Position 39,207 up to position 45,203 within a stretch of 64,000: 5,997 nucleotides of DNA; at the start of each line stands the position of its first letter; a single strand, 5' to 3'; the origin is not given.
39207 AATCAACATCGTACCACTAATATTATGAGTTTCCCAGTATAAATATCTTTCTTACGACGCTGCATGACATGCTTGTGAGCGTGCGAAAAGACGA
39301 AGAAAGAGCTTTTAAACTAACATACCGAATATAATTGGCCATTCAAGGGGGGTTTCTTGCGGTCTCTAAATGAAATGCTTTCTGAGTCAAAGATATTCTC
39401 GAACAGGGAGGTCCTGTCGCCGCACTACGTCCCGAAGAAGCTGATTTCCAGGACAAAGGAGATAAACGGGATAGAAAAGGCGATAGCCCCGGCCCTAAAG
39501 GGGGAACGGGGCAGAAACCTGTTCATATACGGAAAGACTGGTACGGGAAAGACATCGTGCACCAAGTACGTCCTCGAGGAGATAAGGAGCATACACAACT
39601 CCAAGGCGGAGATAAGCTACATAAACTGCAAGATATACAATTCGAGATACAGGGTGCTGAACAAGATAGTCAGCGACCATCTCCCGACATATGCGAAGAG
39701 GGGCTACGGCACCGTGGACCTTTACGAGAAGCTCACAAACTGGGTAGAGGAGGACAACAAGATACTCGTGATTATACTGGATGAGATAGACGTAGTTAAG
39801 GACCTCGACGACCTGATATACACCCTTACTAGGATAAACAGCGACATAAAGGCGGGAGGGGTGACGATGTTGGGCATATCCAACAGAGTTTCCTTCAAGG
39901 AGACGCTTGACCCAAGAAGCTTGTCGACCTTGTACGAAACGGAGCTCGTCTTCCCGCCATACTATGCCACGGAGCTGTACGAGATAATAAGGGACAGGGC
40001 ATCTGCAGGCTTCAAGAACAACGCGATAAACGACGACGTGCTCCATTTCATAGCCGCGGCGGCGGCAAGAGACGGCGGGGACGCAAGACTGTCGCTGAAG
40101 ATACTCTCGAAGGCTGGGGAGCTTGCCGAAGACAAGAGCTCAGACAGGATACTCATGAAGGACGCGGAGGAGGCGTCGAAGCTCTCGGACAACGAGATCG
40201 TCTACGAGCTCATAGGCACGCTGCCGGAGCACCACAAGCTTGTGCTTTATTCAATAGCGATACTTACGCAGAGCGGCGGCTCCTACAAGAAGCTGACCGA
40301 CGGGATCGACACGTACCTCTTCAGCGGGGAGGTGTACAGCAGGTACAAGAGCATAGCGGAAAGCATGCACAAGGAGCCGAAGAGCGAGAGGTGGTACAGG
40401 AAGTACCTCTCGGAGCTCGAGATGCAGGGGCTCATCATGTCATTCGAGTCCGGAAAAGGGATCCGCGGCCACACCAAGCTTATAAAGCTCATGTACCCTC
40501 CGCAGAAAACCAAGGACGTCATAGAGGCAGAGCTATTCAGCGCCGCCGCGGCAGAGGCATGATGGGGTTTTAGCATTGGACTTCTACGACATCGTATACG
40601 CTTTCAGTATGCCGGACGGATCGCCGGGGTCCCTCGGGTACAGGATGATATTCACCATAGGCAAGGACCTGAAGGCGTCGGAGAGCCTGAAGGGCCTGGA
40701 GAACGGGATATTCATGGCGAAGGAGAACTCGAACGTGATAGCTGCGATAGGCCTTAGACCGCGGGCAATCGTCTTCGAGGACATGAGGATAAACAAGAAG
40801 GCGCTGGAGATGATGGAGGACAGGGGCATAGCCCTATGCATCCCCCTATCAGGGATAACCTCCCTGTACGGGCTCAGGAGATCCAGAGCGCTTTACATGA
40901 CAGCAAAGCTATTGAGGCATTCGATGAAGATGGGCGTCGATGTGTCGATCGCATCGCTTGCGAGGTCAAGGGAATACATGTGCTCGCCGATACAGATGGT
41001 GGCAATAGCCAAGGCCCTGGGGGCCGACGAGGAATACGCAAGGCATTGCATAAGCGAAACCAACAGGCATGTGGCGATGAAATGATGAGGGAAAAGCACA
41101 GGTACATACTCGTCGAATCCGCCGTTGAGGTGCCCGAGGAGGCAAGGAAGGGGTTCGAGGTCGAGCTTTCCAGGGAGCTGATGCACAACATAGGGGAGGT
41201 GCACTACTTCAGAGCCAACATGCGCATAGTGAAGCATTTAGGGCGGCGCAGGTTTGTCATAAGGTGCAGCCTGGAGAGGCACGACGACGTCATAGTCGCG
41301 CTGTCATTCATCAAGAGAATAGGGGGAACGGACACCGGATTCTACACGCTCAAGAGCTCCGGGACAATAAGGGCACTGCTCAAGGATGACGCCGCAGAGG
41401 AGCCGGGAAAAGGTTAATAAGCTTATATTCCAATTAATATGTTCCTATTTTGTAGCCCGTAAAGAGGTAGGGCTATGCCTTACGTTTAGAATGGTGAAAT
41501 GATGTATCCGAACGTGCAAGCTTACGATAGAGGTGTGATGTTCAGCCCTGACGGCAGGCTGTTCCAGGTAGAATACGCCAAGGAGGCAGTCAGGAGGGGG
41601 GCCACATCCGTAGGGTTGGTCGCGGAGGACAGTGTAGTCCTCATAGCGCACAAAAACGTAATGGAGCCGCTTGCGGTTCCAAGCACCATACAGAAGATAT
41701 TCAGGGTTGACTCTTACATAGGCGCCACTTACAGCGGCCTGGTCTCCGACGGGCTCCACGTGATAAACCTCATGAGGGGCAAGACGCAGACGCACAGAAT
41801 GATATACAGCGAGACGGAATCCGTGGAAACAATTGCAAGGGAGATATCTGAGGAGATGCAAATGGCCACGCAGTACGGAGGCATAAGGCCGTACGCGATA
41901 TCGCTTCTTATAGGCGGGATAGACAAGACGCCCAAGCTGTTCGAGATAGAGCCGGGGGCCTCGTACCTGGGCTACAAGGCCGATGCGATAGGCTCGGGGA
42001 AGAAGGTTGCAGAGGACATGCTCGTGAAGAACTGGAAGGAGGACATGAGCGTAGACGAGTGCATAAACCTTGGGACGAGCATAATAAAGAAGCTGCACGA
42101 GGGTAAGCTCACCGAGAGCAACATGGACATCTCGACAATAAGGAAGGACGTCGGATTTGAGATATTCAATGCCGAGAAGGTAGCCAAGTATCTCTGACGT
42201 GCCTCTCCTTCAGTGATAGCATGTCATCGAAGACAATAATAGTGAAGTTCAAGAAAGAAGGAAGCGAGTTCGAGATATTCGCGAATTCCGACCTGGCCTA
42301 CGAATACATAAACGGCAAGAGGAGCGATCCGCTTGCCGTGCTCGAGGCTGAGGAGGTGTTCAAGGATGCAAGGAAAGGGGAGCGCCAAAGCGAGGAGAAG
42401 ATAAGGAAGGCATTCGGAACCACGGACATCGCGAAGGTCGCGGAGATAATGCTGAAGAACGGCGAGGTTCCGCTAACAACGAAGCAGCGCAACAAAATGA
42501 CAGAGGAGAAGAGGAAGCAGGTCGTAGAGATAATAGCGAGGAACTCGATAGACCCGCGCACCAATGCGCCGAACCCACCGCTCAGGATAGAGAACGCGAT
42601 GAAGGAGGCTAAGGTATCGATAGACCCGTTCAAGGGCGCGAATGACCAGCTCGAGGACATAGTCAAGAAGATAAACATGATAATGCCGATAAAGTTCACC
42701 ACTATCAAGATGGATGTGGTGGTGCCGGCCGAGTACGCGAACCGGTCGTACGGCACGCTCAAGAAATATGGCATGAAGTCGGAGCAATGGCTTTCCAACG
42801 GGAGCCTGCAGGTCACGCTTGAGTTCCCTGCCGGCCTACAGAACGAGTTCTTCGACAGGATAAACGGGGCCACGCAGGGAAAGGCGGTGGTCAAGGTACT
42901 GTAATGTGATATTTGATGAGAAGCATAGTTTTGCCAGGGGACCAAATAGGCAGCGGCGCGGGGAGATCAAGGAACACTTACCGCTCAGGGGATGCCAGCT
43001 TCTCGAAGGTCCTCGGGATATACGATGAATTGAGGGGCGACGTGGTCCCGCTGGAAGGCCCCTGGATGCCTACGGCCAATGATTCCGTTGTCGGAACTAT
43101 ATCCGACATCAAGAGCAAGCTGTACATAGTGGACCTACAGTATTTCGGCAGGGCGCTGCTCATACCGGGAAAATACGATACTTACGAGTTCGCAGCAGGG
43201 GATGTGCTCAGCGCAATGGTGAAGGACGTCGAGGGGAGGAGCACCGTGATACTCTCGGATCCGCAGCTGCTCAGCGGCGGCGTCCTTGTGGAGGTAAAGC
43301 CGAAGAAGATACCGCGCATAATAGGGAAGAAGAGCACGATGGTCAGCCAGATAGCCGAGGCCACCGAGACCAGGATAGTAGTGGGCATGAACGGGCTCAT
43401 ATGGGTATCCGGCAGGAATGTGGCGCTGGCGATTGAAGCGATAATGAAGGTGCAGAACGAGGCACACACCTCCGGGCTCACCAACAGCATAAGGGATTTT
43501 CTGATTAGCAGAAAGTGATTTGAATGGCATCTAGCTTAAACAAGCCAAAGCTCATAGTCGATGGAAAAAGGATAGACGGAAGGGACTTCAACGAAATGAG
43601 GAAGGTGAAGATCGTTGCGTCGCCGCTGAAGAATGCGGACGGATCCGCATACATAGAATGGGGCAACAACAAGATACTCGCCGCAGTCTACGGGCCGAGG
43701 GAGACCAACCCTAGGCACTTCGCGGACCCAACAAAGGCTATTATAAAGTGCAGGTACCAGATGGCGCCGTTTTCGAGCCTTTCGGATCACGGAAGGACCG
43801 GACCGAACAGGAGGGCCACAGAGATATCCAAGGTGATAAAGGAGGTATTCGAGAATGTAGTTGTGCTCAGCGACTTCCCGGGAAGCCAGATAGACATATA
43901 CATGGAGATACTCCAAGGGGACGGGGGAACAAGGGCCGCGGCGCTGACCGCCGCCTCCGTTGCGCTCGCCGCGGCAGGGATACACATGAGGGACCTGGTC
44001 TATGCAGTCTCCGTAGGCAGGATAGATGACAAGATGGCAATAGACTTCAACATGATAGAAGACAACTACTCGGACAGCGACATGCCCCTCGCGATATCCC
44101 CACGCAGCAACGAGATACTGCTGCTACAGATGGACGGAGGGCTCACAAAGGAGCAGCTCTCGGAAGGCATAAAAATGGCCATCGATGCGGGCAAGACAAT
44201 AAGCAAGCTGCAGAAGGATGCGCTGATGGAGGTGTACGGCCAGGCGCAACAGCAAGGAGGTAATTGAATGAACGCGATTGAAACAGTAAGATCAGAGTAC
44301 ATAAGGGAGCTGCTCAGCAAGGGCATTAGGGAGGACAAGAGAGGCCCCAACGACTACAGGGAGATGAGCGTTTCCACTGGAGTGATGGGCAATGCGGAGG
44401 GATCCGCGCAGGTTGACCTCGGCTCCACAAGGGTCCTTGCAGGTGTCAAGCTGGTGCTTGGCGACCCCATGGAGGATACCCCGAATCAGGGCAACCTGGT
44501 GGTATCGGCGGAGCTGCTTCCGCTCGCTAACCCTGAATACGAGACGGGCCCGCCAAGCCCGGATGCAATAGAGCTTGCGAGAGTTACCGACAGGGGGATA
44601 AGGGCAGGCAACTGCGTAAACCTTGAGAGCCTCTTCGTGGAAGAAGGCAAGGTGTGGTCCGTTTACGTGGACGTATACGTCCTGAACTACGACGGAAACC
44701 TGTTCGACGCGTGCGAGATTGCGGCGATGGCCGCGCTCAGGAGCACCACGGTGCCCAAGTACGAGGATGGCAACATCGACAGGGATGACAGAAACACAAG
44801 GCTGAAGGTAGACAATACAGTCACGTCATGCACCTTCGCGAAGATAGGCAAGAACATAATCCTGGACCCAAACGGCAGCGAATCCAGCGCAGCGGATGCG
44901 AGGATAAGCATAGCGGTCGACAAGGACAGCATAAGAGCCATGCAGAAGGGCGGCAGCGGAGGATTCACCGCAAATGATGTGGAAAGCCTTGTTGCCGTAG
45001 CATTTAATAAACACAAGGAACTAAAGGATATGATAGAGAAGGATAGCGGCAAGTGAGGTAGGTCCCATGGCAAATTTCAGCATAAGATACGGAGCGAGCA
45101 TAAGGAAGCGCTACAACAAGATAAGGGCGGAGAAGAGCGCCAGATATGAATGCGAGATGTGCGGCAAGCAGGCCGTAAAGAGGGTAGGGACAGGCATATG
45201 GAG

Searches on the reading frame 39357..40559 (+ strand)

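Call 52: search_protein_families(library=pfam, proteins=[window:39357-40559:+], max_evalue=0.001)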
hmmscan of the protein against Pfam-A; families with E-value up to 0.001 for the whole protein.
window:39357-40559:+ (401 aa): 12 families
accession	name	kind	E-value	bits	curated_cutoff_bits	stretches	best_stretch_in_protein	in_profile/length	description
PF22703.2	Cdc6_lid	-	1.4e-17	63.8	27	1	209-274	2-67/68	Cdc6 AAA+ ATPase-type lid domain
PF09079.17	Cdc6_C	-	6.2e-17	61.8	25.1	1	284-387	1-95/96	CDC6, C terminal winged helix domain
PF13401.12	AAA_22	-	1.7e-08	35.3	27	1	52-160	5-107/130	AAA domain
PF13191.12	AAA_16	-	9.2e-08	33.2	32.6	1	28-149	1-146/167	AAA ATPase domain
PF22606.2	Cdc6-ORC-like_ATPase_lid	-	5.6e-07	29.8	27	1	202-258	1-57/60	Cdc6/ORC-like, ATPase lid domain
PF00004.35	AAA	-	2.3e-05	25.3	21.2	1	56-187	2-117/131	ATPase family associated with various cellular activities (AAA)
PF01637.24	ATPase_2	-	2.6e-05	24.6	33.2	1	31-158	3-136/225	ATPase domain predominantly from Archaea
PF10412.15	TrwB_AAD_bind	-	0.00032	20.1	20.5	0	45-78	8-41/387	Type IV secretion-system coupling protein DNA-binding domain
PF05970.20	PIF1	-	0.00044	20.4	25.9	0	35-80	5-50/223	PIF1-like helicase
PF00270.35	DEAD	-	0.00049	20.3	26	0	41-71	6-33/167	DEAD/DEAH box helicase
PF24883.2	NPHP3_N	-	0.00066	20.3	24.8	0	52-105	22-72/164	Nephrocystin 3, N-terminal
PF13173.12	AAA_14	-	0.00089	19.7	27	0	53-161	3-88/129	AAA domain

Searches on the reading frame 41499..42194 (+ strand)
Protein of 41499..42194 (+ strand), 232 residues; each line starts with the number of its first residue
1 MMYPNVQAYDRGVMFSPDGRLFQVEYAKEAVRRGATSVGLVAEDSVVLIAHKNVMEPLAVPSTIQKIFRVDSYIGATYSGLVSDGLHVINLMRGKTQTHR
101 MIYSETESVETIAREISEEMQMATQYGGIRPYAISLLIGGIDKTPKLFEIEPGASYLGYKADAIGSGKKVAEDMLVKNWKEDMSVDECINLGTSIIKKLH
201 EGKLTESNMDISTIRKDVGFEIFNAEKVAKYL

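Call 52: search_protein_families(library=pfam, proteins=[window:41499-42194:+], max_evalue=0.001)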
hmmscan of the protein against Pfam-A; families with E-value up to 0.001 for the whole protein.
window:41499-42194:+ (232 aa): 2 families
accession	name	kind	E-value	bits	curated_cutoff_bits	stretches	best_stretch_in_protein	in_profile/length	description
PF00227.31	Proteasome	-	5.3e-46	157.1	22.4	1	31-214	1-189/189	Proteasome subunit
PF10584.14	Proteasome_A_N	-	1.2e-10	41.2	27.7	1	9-30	1-23/23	Proteasome subunit A N-terminal signature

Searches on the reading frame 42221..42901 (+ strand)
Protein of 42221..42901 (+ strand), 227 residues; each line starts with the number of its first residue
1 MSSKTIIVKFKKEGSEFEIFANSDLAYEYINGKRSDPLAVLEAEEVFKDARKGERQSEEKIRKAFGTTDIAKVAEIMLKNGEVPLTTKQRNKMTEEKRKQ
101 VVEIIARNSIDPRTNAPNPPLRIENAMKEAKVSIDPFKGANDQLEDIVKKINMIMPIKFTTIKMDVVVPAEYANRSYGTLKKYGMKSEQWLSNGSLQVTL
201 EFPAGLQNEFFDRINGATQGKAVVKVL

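Call 52: search_protein_families(library=pfam, proteins=[window:42221-42901:+], max_evalue=0.001)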
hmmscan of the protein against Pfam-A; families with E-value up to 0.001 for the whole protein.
window:42221-42901:+ (227 aa): 3 families
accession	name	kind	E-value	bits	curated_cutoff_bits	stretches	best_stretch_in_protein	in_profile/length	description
PF01172.24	SBDS_N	-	1.3e-21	76.7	24.6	1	5-90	2-87/88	Shwachman-Bodian-Diamond syndrome (SBDS) N-terminal domain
PF09377.16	SBDS_domain_II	-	1.5e-21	76.5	27.2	1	99-159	1-61/62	SBDS protein, domain II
PF20268.4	SBDS_C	-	3.8e-15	56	27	1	163-227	2-69/71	SBDS protein, C-terminal domain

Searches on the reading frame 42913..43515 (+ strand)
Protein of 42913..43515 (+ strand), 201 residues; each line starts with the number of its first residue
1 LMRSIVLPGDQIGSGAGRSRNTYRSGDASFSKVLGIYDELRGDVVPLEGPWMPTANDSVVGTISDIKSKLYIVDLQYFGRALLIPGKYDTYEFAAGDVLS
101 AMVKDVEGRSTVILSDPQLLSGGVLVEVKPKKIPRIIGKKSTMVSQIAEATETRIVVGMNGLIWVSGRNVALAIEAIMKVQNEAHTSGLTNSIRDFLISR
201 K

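Call 52: search_protein_families(library=pfam, proteins=[window:42913-43515:+], max_evalue=0.001)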
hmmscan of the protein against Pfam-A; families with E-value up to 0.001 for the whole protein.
window:42913-43515:+ (201 aa): 2 families
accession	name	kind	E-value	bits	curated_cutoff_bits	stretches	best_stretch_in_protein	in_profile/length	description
PF15985.11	KH_6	-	1.9e-09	38.2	27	1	123-170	1-46/47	KH domain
PF00013.35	KH_1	-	4e-05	23.7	21.5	1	126-178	4-65/66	KH domain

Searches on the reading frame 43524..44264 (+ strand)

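Call 52: search_protein_families(library=pfam, proteins=[window:43524-44264:+], max_evalue=0.001)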
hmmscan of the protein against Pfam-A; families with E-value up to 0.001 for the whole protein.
window:43524-44264:+ (247 aa): 2 families
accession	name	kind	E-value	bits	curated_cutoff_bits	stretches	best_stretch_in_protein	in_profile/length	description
PF01138.27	RNase_PH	-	1.7e-33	116.3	25.5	1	24-153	1-129/130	3' exoribonuclease family, domain 1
PF03725.20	RNase_PH_C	-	6.1e-15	55.4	20.8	1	157-221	1-66/67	3' exoribonuclease family, domain 2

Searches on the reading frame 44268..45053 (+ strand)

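Call 52: search_protein_families(library=pfam, proteins=[window:44268-45053:+], max_evalue=0.001)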
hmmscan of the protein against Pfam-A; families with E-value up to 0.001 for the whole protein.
window:44268-45053:+ (262 aa): 2 families
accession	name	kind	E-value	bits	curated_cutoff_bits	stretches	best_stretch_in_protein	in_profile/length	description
PF01138.27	RNase_PH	-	3.1e-30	105.7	25.5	1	30-163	2-130/130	3' exoribonuclease family, domain 1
PF03725.20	RNase_PH_C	-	2.2e-11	44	20.8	1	185-247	3-66/67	3' exoribonuclease family, domain 2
